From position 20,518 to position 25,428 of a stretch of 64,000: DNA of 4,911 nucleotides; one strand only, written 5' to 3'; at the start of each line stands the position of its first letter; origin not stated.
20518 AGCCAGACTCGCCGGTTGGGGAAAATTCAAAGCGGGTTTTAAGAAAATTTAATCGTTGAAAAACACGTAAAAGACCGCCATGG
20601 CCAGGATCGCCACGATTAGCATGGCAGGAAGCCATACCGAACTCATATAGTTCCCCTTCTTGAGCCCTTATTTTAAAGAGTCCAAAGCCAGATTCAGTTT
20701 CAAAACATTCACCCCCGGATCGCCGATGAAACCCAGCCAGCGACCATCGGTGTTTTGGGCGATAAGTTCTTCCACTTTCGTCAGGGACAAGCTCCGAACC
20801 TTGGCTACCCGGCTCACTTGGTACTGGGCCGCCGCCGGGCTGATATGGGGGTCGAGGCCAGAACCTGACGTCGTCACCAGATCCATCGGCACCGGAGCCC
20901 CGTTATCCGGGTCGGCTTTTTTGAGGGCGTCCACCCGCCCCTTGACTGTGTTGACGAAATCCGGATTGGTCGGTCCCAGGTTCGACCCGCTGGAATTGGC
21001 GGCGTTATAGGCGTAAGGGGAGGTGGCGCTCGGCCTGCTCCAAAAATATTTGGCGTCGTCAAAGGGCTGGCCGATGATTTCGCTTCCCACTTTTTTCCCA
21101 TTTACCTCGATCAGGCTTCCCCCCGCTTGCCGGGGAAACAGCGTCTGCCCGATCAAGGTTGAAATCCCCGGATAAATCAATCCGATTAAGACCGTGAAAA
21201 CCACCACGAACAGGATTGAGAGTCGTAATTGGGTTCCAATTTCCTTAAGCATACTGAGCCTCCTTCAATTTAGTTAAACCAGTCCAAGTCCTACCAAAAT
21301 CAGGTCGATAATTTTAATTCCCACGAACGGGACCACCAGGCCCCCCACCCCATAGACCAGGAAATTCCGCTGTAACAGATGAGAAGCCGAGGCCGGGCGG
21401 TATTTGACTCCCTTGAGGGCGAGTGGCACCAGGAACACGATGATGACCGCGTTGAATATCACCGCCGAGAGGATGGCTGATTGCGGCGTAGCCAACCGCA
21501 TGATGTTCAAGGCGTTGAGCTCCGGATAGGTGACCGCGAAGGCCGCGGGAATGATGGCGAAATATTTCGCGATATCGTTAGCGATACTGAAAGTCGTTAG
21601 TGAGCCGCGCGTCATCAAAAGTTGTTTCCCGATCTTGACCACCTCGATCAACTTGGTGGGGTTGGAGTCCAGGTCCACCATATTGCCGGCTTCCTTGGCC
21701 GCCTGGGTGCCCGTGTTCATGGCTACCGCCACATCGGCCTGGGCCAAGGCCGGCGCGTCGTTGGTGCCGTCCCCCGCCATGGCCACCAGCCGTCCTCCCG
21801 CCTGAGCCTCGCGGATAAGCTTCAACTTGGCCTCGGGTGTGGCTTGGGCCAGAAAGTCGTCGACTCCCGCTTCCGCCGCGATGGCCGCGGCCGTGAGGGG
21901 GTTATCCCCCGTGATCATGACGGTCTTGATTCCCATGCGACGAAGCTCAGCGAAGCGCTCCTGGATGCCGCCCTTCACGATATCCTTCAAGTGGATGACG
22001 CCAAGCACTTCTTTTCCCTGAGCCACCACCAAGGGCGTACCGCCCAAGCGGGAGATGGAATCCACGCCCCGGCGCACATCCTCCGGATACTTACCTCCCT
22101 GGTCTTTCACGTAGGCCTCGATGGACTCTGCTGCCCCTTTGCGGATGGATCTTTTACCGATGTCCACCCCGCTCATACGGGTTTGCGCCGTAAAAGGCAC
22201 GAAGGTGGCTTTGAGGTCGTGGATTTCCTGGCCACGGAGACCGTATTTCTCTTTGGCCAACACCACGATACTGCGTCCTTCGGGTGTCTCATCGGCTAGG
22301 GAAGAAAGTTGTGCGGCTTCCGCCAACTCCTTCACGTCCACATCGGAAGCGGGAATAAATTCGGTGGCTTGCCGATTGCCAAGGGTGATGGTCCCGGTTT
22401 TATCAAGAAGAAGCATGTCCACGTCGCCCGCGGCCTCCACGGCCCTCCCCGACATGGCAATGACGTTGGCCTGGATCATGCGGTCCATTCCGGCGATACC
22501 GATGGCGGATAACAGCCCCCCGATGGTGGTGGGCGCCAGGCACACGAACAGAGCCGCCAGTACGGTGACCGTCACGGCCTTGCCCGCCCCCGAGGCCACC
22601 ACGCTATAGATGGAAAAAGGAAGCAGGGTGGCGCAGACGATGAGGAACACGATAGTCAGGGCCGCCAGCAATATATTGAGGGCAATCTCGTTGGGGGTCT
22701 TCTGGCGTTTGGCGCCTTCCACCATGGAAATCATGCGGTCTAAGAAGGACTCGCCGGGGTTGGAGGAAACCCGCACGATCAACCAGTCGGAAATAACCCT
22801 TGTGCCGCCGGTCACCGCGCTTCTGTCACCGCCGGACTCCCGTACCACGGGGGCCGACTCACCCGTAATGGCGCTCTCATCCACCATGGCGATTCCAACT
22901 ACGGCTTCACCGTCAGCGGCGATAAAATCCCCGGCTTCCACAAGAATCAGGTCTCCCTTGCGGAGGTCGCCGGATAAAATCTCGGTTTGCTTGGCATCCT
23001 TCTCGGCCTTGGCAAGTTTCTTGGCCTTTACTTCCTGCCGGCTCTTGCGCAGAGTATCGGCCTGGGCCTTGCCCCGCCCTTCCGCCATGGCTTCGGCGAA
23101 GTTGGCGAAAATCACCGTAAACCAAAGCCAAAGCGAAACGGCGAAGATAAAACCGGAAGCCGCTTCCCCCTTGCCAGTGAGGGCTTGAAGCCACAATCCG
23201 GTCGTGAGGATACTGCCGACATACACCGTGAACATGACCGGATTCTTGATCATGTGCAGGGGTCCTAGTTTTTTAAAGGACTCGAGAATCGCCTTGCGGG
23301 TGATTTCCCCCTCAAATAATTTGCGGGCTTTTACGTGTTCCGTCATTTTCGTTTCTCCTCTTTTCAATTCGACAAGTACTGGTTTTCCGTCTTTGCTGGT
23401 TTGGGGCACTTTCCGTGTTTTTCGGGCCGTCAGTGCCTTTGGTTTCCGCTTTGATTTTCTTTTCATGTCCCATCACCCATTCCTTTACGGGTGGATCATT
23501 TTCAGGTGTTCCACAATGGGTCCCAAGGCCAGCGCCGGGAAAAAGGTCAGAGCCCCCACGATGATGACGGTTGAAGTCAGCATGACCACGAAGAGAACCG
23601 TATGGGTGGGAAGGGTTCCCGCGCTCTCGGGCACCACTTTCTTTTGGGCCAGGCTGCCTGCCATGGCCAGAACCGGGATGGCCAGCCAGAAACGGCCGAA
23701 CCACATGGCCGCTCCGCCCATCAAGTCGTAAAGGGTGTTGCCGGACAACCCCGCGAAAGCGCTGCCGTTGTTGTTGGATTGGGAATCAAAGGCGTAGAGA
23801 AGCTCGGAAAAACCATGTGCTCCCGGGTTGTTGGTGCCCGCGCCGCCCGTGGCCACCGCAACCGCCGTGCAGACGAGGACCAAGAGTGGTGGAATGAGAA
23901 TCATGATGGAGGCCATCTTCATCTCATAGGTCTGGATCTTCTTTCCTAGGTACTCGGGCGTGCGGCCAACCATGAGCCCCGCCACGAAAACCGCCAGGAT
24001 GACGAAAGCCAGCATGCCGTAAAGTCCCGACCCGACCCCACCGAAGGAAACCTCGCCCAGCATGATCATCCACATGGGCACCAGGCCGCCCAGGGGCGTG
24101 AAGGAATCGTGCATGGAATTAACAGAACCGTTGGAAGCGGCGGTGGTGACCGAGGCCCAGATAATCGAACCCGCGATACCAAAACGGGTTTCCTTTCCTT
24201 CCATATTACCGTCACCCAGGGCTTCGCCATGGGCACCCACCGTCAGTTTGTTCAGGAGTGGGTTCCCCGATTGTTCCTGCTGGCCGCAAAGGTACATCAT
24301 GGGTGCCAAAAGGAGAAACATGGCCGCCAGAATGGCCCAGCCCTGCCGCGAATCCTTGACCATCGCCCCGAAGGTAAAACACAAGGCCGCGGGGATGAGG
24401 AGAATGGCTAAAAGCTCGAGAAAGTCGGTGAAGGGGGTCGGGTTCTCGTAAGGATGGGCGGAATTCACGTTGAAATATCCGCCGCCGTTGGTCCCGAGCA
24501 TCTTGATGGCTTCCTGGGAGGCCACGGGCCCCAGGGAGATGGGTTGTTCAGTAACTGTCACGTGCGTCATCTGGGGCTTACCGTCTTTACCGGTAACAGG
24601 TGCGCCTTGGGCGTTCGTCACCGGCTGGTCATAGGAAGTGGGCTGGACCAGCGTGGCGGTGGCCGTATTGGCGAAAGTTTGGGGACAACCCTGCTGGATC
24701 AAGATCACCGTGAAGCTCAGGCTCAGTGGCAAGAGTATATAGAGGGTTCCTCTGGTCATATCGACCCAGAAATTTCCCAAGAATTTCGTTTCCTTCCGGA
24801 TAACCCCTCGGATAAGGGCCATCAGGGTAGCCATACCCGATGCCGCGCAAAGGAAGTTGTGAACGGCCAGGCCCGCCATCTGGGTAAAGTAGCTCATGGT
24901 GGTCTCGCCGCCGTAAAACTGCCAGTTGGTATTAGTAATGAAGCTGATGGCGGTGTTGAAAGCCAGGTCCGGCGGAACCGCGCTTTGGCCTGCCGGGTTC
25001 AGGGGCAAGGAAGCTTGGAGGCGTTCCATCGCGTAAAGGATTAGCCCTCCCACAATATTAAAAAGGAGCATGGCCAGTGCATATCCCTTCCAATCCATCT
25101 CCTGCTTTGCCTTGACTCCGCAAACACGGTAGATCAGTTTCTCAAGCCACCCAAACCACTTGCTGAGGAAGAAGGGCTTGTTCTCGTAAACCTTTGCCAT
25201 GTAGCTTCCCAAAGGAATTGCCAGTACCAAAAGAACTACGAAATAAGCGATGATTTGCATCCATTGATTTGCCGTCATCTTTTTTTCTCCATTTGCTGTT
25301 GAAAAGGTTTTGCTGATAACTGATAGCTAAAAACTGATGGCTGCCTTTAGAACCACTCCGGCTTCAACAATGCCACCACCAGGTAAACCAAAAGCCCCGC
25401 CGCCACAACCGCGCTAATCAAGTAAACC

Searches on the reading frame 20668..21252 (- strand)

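Call 46: search_protein_families(library=pfam, proteins=[window:20668-21252:-], max_evalue=0.05)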
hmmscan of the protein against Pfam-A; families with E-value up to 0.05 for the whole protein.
window:20668-21252:- (194 aa): 1 family
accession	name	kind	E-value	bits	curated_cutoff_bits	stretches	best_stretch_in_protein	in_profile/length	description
PF02669.20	KdpC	-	1.6e-75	253.3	24.1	1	11-191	3-181/182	K+-transporting ATPase, c chain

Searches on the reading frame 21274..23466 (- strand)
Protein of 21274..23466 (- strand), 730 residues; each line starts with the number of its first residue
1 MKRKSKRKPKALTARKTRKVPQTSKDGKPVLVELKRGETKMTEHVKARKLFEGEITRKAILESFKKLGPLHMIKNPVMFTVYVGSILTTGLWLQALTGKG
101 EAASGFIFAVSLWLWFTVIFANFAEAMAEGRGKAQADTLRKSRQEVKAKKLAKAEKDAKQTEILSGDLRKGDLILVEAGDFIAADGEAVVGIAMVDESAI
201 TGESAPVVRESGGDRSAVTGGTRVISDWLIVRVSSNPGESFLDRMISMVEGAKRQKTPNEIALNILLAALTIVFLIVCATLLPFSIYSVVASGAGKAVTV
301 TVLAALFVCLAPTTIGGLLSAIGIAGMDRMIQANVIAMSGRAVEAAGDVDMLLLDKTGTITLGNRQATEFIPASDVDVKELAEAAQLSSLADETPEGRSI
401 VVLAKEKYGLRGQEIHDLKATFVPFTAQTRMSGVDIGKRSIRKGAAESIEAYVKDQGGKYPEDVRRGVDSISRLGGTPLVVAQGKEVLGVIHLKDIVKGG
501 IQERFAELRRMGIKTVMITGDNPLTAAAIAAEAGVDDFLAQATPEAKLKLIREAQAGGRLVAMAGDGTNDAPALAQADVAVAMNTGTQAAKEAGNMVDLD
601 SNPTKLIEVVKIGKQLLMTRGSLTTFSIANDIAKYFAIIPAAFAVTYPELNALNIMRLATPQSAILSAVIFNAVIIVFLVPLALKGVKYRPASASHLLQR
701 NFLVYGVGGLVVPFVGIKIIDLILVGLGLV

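Call 46: search_protein_families(library=pfam, proteins=[window:21274-23466:-], max_evalue=0.05)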
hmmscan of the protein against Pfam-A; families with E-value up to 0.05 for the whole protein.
window:21274-23466:- (730 aa): 4 families
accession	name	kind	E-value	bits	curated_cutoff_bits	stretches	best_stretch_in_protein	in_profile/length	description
PF00122.25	E1-E2_ATPase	-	3e-26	92.5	28.1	1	152-331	7-179/181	E1-E2 ATPase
PF00702.32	Hydrolase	-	1e-25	91.7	26.4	1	350-578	2-191/191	haloacid dehalogenase-like hydrolase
PF12710.13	HAD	-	0.00058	20.8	27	1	490-574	79-188/189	haloacid dehalogenase-like hydrolase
PF08282.18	Hydrolase_3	-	0.0011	19.1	20.9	1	560-597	205-242/255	haloacid dehalogenase-like hydrolase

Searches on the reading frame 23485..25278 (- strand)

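Call 46: search_protein_families(library=pfam, proteins=[window:23485-25278:-], max_evalue=0.05)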
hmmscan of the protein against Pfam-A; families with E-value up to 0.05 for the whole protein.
window:23485-25278:- (597 aa): 1 family
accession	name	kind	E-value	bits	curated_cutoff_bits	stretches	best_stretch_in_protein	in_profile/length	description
PF03814.21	KdpA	-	2.1e-236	785.8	22.6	1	11-592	2-548/548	Potassium-transporting ATPase A subunit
